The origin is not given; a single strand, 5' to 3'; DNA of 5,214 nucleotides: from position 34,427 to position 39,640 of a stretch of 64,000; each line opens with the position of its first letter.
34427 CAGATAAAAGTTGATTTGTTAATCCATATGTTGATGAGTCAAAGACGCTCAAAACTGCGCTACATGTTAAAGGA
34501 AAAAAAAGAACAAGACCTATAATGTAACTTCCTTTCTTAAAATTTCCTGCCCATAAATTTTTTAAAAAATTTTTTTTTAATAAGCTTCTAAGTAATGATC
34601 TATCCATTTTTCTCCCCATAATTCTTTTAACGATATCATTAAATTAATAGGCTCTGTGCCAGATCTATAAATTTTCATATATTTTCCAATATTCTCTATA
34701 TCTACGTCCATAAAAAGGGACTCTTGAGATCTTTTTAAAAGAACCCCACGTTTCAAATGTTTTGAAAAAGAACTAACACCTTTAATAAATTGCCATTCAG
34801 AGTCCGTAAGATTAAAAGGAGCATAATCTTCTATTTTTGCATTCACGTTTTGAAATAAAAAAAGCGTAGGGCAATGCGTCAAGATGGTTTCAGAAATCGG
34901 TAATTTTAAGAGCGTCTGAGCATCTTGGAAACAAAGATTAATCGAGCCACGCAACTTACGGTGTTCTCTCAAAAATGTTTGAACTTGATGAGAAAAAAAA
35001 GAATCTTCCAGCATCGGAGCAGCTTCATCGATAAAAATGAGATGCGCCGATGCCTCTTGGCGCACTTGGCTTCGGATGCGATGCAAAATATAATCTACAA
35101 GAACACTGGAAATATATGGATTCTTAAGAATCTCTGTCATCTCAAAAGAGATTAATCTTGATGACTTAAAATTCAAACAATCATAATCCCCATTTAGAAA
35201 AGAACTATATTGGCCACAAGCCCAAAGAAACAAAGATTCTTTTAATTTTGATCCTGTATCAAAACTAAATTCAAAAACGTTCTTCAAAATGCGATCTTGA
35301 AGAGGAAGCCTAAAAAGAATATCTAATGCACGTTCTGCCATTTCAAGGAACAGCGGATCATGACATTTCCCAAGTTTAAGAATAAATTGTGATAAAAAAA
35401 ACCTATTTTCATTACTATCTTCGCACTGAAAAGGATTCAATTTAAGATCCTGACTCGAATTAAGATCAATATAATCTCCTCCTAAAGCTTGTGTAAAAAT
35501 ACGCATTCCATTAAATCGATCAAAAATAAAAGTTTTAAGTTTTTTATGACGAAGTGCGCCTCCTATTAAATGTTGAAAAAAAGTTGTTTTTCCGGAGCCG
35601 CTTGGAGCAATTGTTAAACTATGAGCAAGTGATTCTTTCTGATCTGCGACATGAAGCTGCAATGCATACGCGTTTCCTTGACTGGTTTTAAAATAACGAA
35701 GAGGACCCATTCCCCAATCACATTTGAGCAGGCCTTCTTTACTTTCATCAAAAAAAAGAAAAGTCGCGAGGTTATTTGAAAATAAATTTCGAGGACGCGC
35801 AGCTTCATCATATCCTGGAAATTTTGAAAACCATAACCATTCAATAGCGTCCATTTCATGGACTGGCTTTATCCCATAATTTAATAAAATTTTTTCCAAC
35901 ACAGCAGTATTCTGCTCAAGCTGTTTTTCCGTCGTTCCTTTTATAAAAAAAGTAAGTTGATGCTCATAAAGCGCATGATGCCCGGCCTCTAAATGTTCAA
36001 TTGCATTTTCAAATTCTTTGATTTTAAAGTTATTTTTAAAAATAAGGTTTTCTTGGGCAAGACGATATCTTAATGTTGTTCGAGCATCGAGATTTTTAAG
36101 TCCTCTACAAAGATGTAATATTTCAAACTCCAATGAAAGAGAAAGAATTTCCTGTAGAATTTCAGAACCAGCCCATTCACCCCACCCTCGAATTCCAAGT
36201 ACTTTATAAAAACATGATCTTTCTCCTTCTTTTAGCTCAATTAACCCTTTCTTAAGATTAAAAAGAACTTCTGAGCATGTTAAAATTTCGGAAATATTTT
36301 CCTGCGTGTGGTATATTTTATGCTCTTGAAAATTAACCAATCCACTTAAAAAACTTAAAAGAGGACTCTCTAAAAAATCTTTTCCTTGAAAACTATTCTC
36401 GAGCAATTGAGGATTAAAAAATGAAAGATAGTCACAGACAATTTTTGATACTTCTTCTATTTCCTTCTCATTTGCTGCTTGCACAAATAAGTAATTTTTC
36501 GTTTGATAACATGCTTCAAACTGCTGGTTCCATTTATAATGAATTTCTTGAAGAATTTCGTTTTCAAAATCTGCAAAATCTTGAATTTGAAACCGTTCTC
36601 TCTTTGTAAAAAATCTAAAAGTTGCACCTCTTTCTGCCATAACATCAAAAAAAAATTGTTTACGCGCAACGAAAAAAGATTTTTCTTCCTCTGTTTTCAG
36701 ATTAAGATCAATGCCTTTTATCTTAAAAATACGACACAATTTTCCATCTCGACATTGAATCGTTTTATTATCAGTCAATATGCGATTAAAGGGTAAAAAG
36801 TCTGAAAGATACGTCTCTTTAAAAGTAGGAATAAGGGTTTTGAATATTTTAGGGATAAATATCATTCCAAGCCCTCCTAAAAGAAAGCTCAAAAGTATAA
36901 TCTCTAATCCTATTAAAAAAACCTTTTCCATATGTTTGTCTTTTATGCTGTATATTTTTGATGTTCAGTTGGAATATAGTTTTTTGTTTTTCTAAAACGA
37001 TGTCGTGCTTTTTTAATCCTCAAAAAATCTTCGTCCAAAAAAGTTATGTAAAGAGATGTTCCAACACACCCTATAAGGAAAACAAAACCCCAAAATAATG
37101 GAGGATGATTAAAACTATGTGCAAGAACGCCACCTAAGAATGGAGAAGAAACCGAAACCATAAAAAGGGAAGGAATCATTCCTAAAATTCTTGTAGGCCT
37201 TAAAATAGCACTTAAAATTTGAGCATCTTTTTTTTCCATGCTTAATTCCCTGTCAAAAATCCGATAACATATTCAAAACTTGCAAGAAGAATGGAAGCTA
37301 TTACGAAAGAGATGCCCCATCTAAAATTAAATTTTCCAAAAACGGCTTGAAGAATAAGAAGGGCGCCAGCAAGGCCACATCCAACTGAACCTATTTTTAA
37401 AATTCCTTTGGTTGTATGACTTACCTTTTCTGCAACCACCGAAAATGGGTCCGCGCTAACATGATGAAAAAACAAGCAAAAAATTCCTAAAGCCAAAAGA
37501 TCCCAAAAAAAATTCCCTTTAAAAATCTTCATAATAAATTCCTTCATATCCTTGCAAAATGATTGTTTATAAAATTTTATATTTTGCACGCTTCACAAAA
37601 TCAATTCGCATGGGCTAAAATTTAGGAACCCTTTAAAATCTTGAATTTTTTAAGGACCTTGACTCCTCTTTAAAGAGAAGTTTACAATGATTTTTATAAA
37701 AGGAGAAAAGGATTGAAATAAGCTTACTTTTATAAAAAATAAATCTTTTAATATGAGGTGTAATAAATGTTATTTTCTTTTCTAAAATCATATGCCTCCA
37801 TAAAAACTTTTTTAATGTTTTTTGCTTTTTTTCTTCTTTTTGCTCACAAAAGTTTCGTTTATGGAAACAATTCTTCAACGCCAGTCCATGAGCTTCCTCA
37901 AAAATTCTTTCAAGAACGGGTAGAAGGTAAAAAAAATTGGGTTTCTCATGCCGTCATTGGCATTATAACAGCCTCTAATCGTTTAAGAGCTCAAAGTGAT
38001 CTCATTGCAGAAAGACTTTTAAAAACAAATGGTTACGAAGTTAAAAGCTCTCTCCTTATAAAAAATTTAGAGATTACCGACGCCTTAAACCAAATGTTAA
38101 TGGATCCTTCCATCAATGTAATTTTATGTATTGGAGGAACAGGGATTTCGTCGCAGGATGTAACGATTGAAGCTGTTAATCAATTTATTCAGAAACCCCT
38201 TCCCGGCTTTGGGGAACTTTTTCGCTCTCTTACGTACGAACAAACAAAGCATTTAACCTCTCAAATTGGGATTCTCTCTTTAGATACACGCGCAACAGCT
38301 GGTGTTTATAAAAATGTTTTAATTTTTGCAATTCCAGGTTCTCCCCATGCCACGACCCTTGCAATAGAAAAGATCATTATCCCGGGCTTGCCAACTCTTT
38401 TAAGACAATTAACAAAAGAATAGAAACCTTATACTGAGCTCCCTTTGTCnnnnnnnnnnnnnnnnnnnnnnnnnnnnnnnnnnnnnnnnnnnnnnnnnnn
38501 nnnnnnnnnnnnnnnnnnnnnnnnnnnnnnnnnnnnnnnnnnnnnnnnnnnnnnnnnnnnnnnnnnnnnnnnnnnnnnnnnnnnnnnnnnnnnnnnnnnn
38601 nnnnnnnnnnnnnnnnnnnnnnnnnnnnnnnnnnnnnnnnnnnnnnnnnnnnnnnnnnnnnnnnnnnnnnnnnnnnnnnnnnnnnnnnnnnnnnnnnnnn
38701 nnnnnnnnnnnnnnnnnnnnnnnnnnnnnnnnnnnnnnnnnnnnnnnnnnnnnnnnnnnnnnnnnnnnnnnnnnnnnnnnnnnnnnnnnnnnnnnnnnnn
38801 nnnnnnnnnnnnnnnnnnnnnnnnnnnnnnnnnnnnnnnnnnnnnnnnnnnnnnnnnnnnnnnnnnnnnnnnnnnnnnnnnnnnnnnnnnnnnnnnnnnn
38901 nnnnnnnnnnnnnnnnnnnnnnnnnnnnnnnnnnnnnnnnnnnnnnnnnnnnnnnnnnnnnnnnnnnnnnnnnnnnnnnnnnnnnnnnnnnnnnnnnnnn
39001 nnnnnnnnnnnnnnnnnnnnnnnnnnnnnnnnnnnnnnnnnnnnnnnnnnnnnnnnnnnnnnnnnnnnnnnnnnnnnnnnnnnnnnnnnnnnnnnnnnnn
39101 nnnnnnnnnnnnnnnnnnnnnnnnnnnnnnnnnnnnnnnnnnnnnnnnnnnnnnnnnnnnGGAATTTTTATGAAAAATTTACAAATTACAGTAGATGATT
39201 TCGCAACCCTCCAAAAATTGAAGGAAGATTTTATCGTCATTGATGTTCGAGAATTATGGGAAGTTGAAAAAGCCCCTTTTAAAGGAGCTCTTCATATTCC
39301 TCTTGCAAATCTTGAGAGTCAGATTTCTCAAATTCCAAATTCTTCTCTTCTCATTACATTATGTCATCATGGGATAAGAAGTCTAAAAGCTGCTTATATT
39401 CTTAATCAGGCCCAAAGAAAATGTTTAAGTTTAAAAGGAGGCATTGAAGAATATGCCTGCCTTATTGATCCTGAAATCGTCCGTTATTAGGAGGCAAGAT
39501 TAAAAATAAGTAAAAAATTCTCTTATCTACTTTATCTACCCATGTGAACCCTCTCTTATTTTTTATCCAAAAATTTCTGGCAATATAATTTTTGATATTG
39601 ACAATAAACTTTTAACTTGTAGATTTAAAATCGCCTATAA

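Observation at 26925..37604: Complete VirB/Trb-type T4SS operon colinear with virB2-virB11, without a coupling protein or relaxase nearby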

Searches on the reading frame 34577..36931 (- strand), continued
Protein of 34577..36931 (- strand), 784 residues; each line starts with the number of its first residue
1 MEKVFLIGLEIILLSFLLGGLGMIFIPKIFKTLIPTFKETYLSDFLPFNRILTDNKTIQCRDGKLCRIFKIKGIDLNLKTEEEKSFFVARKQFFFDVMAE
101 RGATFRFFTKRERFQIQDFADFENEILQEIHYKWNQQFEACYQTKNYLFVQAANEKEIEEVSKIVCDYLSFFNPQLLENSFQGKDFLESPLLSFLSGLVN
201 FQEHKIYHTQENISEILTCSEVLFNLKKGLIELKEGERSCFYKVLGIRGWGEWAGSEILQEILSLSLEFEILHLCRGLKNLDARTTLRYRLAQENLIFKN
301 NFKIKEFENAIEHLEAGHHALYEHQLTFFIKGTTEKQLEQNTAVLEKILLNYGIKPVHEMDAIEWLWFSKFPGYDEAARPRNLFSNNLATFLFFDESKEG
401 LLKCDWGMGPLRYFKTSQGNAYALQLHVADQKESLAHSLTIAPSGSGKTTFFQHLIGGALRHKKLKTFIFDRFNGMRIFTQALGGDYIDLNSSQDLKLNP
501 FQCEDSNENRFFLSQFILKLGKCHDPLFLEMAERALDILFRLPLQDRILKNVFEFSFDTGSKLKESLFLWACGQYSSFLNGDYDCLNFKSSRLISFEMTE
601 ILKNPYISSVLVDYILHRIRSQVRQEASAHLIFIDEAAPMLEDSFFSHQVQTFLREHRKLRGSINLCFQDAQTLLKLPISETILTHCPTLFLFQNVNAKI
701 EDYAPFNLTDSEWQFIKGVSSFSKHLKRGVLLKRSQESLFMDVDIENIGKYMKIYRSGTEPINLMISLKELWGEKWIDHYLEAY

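Call 56: get_annotated_region(hit=H4, flank=12000)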
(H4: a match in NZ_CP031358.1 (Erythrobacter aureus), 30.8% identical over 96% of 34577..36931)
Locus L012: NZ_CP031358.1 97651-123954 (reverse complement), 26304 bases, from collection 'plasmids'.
description: Erythrobacter aureus strain YH-07 plasmid unnamed, complete sequence
organism: Erythrobacter aureus (NCBI taxid 2182384)
taxonomy: Bacteria; Pseudomonadota; Alphaproteobacteria; Sphingomonadales; Erythrobacteraceae; Erythrobacter; Erythrobacter aureus
host: -; source: marine sediment; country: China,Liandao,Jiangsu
typing (MOB-suite, as given by PLSDB): non-mobilizable
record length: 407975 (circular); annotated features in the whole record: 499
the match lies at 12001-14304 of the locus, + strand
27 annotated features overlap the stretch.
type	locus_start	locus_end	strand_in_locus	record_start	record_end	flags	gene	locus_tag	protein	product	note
CDS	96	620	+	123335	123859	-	-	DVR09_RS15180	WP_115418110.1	hypothetical protein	-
CDS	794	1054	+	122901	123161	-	-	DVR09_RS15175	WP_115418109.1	hypothetical protein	-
CDS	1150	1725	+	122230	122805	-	-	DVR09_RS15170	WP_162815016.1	hypothetical protein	-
CDS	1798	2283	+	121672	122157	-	-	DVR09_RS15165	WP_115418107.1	hypothetical protein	-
CDS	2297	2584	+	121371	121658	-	-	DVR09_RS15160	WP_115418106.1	hypothetical protein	-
CDS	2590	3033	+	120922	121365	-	-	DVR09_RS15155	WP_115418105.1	hypothetical protein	-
CDS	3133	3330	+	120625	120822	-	-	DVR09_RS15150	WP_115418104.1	hypothetical protein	-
CDS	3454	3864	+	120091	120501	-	-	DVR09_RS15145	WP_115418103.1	hypothetical protein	-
CDS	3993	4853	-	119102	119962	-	-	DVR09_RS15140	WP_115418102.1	hypothetical protein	-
CDS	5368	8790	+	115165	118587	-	-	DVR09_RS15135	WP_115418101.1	MobA/MobL family protein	-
CDS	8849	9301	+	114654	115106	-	-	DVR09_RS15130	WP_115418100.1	hypothetical protein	-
CDS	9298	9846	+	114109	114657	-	-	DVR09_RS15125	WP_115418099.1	hypothetical protein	-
CDS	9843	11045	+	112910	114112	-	-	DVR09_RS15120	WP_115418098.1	DnaB-like helicase C-terminal domain-containing protein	GO:0006260 - DNA replication [Evidence IEA]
CDS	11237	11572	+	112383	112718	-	-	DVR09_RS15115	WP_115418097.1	TrbC/VirB2 family protein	-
CDS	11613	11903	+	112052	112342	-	-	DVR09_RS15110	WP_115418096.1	hypothetical protein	-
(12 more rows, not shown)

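Call 58: search_protein_families(library=ncbifam, max_evalue=0.1, proteins=[window:34577-36931:-])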
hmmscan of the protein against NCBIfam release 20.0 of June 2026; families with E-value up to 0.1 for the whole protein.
window:34577-36931:- (784 aa): 10 families
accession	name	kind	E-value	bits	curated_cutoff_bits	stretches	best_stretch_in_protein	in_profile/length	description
TIGR00929.1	VirB4_CagE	subfamily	3.3e-100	336.5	643.1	2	159-783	157-787/792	VirB4 family type IV secretion/conjugal transfer ATPase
NF010473.0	PRK13898.1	equivalog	1.7e-61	208.3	1050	1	153-774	168-785/801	type IV secretion system ATPase VirB4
NF010427.0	PRK13853.1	equivalog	1.8e-32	112.1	957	1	231-781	225-781/789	type IV secretion system protein VirB4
NF010447.0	PRK13873.1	equivalog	8.2e-32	110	1020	1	310-700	318-709/815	conjugal transfer protein TrbE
TIGR02746.1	TraC-F-type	equivalog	1.5e-15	56.2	567.05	2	440-506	435-501/800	type IV secretion system protein TraC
NF010404.0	PRK13830.1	subfamily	3.6e-13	48.2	810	1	417-699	442-723/818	conjugal transfer protein TrbE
NF045975.1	VirB4_plasma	equivalog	9.5e-13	46.7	590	1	439-508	519-587/894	Mbov_0397 family ICE element conjugal transfer ATPase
NF010466.0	PRK13891.1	subfamily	1.1e-09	36.8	1322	1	416-704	473-763/852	conjugal transfer protein TrbE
TIGR03744.1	traC_PFL_4706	equivalog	3.2e-09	35.3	520.6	1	306-501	344-545/892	conjugative transfer ATPase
NF045971.1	conju_CD1110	equivalog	9.1e-09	34.1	325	2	591-717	588-716/752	VirB4-like conjugal transfer ATPase, CD1110 family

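Call 93: search_protein_families(library=pfam, max_evalue=0.1, proteins=[L012:14412-15167:+, L012:11237-11572:+, L012:11613-11903:+, L003:13371-13940:+, L012:16905-17111:+])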
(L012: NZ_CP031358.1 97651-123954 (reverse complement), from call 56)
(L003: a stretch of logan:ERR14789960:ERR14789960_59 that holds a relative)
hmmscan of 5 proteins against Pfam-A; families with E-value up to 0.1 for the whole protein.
L012:14412-15167:+ (251 aa): 4 families
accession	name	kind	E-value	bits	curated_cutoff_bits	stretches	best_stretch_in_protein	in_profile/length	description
PF07996.16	T4SS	-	6.8e-07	30.3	24.7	1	30-232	1-187/197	Type IV secretion system proteins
PF10057.14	MpsC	-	0.0026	18.3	23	1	26-84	25-83/111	Na+-translocating membrane potential-generating system (MpsC)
PF24615.2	Spectrin_Anc-1_2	-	0.037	14.7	28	0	46-80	36-70/105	Nuclear anchorage protein 1, spectrin repeat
PF05531.17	NPV_P10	-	0.039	14.9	29.8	0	40-83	7-49/75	Nucleopolyhedrovirus P10 protein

L012:11237-11572:+ (111 aa): 1 family
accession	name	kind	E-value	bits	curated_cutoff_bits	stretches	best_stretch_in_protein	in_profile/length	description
PF04956.18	TrbC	-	1.3e-06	28.9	27.9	1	12-108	5-98/98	TrbC/VIRB2 pilin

L012:11613-11903:+ (96 aa): 0 families

L003:13371-13940:+ (189 aa): 1 family
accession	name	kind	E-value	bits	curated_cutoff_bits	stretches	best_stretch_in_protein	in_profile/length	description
PF07070.16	Spo0M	-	0.083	12.9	23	0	22-137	28-125/213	SpoOM protein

L012:16905-17111:+ (68 aa): 0 families

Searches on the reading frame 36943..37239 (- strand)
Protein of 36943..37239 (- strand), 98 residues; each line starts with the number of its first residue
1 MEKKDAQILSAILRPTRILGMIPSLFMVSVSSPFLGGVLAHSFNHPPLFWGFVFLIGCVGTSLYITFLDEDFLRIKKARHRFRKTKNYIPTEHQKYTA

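Call 4: search_protein_families(library=pfam, max_evalue=0.1, proteins=[window:36943-37239:-])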
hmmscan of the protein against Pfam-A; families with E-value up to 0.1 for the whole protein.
window:36943-37239:- (98 aa): 0 families

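Call 58: search_protein_families(library=ncbifam, max_evalue=0.1, proteins=[window:36943-37239:-])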
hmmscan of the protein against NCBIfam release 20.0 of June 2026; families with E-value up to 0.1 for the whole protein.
window:36943-37239:- (98 aa): 2 families
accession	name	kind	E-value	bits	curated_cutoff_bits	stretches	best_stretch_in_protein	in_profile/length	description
NF041040.1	FslB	exception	0.068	12.1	600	1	16-95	134-209/417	rhizoferrin export MFS transporter FslB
NF008314.0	PRK11102.1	equivalog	0.071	12.3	303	1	26-88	143-206/396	Bcr/CflA family multidrug efflux MFS transporter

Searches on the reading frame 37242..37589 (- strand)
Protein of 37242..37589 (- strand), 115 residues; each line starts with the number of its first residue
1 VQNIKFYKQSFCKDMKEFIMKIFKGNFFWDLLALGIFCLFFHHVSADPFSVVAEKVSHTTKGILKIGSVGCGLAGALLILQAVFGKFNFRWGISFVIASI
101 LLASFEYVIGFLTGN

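Call 4: search_protein_families(library=pfam, max_evalue=0.1, proteins=[window:37242-37589:-])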
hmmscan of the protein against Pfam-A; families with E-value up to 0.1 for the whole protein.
window:37242-37589:- (115 aa): 2 families
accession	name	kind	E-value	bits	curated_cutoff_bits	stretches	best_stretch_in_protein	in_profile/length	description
PF13033.11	DUF3894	-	0.096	13.3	25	0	76-108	17-49/54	Protein of unknown function (DUF3894)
PF01956.21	EMC3_TMCO1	-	0.096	12.9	27.1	0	8-49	76-114/169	Integral membrane protein EMC3/TMCO1-like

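Call 30: search_protein_families(library=pfam, alignment_id=A2, max_evalue=1)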
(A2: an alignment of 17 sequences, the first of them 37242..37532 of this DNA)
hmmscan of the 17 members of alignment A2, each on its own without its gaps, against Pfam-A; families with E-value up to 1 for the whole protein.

A. member 1, window:37242-37532:- (96 aa): 1 family
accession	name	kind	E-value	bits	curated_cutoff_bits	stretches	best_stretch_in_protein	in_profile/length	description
PF13033.11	DUF3894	-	0.14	12.7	25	1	57-89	17-49/54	Protein of unknown function (DUF3894)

B. families by the number of members that match (of 17 scanned): 11 families
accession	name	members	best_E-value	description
PF04956.18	TrbC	4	9.5e-06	TrbC/VIRB2 pilin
PF05101.18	VirB3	2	0.00021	Type IV secretory pathway, VirB3-like protein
PF09858.14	DUF2085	1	0.016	Predicted membrane protein (DUF2085)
PF17629.7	DUF5510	1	0.025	Family of unknown function (DUF5510)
PF05172.20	RRM_Nup35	1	0.063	Nup53/35/40-type RNA recognition motif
PF20479.3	TMEM128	1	0.086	TMEM128 protein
PF19048.6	SidE_mART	1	0.088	SidE mono-ADP-ribosyltransferase domain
PF21415.2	SMK1_alpha_su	1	0.13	SMK1 alpha subunit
PF13033.11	DUF3894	1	0.14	Protein of unknown function (DUF3894)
PF14178.11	YppF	1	0.14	YppF-like protein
PF19506.4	DUF6040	1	0.15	Family of unknown function (DUF6040)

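Call 58: search_protein_families(library=ncbifam, max_evalue=0.1, proteins=[window:37242-37532:-])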
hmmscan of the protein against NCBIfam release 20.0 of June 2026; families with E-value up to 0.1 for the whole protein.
window:37242-37532:- (96 aa): 0 families

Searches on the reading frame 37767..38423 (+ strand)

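Call 9: search_protein_families(library=pfam, max_evalue=0.01, proteins=[window:37767-38423:+])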
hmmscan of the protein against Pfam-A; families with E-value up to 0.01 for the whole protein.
window:37767-38423:+ (218 aa): 2 families
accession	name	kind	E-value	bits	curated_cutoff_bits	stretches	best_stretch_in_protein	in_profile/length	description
PF00994.29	MoCF_biosynth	-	6.2e-18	65.3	26.6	1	82-208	23-142/144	Probable molybdopterin binding domain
PF02016.21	Peptidase_S66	-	0.01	16.5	25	0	64-126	1-76/121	LD-carboxypeptidase N-terminal domain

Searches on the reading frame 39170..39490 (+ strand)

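Call 9: search_protein_families(library=pfam, max_evalue=0.01, proteins=[window:39170-39490:+])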
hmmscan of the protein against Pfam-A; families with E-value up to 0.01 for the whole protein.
window:39170-39490:+ (106 aa): 1 family
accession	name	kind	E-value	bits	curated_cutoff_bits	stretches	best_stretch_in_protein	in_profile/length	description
PF00581.25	Rhodanese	-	1.2e-09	39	22.2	1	17-95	8-99/102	Rhodanese-like domain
